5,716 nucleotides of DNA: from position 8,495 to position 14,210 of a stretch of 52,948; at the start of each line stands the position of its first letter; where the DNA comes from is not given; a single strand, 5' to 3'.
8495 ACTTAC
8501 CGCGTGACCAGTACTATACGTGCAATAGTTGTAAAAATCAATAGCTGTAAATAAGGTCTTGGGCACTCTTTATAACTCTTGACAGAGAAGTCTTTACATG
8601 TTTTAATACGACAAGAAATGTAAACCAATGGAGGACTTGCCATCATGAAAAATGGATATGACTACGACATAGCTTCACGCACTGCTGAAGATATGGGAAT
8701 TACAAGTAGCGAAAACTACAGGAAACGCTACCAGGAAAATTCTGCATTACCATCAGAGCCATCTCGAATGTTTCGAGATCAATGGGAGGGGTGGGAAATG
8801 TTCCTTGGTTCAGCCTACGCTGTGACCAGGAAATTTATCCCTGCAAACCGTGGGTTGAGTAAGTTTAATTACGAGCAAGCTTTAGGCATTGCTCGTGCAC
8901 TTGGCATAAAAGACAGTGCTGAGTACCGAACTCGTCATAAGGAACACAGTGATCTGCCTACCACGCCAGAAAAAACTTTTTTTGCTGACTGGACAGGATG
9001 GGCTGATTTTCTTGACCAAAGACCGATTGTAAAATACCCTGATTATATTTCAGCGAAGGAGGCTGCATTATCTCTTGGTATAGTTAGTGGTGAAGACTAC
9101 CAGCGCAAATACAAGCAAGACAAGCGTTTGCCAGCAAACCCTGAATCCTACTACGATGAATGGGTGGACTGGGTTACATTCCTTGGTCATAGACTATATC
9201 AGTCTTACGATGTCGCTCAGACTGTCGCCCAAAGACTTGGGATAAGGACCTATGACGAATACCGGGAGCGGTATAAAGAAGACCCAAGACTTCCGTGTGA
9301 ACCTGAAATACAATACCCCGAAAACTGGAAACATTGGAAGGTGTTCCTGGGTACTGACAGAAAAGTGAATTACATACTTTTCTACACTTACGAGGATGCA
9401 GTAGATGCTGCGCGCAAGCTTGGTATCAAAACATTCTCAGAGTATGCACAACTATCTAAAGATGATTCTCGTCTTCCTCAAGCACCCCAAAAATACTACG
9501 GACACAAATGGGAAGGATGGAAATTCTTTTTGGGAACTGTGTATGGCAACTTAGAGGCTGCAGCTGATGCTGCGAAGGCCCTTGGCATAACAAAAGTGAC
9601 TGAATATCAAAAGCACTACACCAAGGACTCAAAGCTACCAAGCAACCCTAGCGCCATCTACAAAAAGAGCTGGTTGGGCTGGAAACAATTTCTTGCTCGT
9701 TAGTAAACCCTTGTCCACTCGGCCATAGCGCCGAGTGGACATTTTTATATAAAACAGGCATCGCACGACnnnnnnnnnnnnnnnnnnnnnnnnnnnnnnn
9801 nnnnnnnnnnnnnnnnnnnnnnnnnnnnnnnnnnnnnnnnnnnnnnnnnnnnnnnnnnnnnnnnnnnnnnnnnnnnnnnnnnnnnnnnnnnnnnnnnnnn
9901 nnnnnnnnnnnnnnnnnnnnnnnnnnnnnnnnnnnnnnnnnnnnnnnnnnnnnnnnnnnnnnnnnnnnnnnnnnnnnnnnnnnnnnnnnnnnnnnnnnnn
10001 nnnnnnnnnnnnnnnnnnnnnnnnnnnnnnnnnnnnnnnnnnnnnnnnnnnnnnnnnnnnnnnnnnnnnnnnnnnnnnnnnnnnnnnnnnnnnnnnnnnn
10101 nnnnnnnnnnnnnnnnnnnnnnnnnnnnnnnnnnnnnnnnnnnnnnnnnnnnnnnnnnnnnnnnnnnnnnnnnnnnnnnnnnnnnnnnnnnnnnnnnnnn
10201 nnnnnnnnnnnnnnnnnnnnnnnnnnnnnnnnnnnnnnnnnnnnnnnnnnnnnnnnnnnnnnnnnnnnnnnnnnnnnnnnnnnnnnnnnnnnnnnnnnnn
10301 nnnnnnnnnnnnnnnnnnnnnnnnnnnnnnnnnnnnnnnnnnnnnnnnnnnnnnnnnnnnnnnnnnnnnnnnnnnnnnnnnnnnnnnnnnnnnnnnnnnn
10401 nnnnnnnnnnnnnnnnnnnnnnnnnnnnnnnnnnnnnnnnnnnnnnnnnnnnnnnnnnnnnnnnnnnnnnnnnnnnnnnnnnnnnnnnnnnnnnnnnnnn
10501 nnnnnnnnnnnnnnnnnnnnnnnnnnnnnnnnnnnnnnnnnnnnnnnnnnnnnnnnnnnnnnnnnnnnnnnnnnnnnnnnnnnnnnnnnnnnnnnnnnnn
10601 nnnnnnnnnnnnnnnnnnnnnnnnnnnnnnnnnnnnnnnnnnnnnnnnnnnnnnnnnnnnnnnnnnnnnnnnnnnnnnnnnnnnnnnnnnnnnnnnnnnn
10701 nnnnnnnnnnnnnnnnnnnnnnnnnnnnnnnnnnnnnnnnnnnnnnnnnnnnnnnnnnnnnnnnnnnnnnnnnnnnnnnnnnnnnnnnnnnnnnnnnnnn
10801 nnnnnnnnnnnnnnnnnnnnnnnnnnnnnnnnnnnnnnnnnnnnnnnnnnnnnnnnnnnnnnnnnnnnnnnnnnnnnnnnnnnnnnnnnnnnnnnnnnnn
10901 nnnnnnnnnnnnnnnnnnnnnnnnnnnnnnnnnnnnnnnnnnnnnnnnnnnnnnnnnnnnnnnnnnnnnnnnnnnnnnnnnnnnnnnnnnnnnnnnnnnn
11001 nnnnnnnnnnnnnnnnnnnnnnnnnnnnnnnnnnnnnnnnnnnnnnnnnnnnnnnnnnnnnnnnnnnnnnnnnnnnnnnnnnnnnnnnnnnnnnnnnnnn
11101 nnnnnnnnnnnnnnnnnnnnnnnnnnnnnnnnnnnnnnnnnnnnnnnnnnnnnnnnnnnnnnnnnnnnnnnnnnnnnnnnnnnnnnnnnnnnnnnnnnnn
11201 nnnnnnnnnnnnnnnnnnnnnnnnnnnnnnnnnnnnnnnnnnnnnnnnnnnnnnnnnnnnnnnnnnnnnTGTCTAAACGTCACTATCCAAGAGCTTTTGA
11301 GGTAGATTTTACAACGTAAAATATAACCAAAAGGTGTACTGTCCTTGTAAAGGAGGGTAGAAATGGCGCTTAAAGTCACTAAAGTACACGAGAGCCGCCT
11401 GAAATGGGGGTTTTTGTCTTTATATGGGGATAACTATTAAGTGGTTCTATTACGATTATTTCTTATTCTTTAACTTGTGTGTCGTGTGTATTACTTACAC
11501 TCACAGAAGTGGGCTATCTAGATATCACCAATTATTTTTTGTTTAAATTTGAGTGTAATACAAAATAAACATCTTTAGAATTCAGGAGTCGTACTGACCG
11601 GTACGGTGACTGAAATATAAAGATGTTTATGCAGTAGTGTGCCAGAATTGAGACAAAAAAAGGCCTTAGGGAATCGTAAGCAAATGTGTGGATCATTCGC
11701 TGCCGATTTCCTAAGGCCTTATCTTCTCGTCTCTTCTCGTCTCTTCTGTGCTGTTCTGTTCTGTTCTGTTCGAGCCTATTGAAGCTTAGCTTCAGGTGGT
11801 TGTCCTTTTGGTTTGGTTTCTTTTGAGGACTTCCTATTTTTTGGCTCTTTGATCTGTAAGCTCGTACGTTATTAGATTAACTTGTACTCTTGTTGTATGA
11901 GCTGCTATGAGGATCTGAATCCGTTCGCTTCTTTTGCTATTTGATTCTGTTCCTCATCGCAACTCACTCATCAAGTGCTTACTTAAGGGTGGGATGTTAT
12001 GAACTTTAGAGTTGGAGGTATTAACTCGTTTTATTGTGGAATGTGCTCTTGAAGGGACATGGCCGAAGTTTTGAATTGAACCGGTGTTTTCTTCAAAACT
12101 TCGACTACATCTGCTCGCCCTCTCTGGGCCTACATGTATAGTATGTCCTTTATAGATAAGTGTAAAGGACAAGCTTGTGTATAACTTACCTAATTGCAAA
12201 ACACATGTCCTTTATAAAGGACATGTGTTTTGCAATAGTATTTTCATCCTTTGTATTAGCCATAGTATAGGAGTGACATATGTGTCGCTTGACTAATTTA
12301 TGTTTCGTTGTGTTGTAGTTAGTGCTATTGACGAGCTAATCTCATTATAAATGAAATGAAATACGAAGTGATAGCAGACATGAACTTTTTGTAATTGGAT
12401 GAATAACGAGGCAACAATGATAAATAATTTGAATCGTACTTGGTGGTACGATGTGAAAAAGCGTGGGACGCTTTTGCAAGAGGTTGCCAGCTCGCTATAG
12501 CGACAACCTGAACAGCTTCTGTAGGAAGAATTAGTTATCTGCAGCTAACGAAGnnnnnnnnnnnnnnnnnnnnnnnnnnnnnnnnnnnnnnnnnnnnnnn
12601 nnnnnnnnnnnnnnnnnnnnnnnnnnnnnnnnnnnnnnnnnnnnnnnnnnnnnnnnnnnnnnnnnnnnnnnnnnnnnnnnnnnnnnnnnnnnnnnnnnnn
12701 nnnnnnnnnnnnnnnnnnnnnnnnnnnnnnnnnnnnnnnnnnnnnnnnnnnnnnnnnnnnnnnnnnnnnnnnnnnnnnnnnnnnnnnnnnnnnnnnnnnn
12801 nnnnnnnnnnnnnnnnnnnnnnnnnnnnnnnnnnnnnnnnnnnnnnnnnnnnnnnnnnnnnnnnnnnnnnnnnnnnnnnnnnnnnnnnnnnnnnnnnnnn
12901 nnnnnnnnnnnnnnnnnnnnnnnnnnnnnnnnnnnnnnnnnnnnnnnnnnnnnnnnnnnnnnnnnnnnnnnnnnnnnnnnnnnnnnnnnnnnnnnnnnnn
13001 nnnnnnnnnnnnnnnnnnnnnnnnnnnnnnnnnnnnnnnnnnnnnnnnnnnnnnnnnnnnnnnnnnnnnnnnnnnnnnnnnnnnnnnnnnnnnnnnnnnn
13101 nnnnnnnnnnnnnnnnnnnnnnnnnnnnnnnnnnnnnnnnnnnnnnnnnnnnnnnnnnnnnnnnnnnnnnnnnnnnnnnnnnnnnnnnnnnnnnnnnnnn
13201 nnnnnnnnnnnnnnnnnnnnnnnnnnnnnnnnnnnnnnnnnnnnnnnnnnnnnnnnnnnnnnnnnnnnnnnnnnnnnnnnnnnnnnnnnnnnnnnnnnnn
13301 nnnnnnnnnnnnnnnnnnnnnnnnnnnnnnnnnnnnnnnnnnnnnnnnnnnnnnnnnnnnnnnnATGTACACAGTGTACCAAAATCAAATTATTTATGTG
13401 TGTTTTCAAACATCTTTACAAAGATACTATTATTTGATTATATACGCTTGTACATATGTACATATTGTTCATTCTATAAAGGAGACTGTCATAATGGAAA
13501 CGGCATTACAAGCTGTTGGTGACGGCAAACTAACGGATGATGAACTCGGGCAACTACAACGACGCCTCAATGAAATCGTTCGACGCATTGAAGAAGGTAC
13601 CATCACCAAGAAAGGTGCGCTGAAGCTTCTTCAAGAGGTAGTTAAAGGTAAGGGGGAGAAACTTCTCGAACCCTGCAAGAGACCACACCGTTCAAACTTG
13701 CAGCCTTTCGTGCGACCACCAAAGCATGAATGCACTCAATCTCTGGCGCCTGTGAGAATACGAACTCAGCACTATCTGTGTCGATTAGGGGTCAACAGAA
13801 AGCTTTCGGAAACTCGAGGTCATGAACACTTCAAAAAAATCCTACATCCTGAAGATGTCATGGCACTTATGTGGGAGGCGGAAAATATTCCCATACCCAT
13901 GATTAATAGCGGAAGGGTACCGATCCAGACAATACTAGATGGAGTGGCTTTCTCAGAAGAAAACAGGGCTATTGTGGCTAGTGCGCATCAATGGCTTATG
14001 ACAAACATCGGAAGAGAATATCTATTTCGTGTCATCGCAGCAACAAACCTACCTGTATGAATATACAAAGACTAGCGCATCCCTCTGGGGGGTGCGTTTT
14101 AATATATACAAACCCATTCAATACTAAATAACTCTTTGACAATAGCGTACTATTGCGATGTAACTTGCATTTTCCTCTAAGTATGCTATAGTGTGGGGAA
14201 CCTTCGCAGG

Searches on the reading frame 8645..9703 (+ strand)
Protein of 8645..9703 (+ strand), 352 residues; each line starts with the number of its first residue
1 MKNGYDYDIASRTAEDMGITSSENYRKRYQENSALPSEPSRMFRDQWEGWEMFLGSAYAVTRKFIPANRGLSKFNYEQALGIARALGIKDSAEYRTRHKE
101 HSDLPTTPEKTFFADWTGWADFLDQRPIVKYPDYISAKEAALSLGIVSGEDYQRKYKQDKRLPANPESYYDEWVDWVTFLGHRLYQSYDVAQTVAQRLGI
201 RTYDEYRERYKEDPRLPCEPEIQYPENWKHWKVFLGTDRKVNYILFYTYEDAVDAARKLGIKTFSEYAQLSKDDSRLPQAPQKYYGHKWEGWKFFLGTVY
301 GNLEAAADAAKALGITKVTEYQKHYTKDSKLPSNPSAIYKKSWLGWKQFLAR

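Call 8: search_protein_families(library=pfam, proteins=[window:8645-9703:+], max_evalue=0.1)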
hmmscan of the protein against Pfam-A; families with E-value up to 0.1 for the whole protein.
window:8645-9703:+ (352 aa): 6 families
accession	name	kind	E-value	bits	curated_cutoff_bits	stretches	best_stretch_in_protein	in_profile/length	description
PF14882.11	INT_rpt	-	1.7e-39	134.2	26.5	6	205-259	1-55/55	Integrase repeat unit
PF07453.19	NUMOD1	-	0.005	17.5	22.8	0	134-148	16-30/37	NUMOD1 domain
PF14490.11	HHH_RecD2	-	0.016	15.5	27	0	72-97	49-74/92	ATP-dependent RecD2 DNA helicase HHH domain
PF08223.16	PaaX_C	-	0.022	15.6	22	0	169-219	9-59/91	PaaX-like protein C-terminal domain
PF03705.20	CheR_N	-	0.026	14.7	27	0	256-270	34-48/53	CheR methyltransferase, all-alpha domain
PF03793.24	PASTA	-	0.082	13.3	23.2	0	247-264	9-26/64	PASTA domain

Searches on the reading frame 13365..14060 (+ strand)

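Call 8: search_protein_families(library=pfam, proteins=[window:13365-14060:+], max_evalue=0.1)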
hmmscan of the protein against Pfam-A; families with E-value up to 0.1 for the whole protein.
window:13365-14060:+ (231 aa): 3 families
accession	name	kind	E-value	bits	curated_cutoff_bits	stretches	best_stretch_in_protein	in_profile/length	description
PF02637.23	GatB_Yqey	-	0.0005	20.4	27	1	43-98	20-74/148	GatB domain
PF00672.30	HAMP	-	0.023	15.4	25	1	44-77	13-53/53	HAMP domain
PF22746.1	SHOCT-like_DUF2089-C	-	0.051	13.7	27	0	70-95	5-30/32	SHOCT-like domain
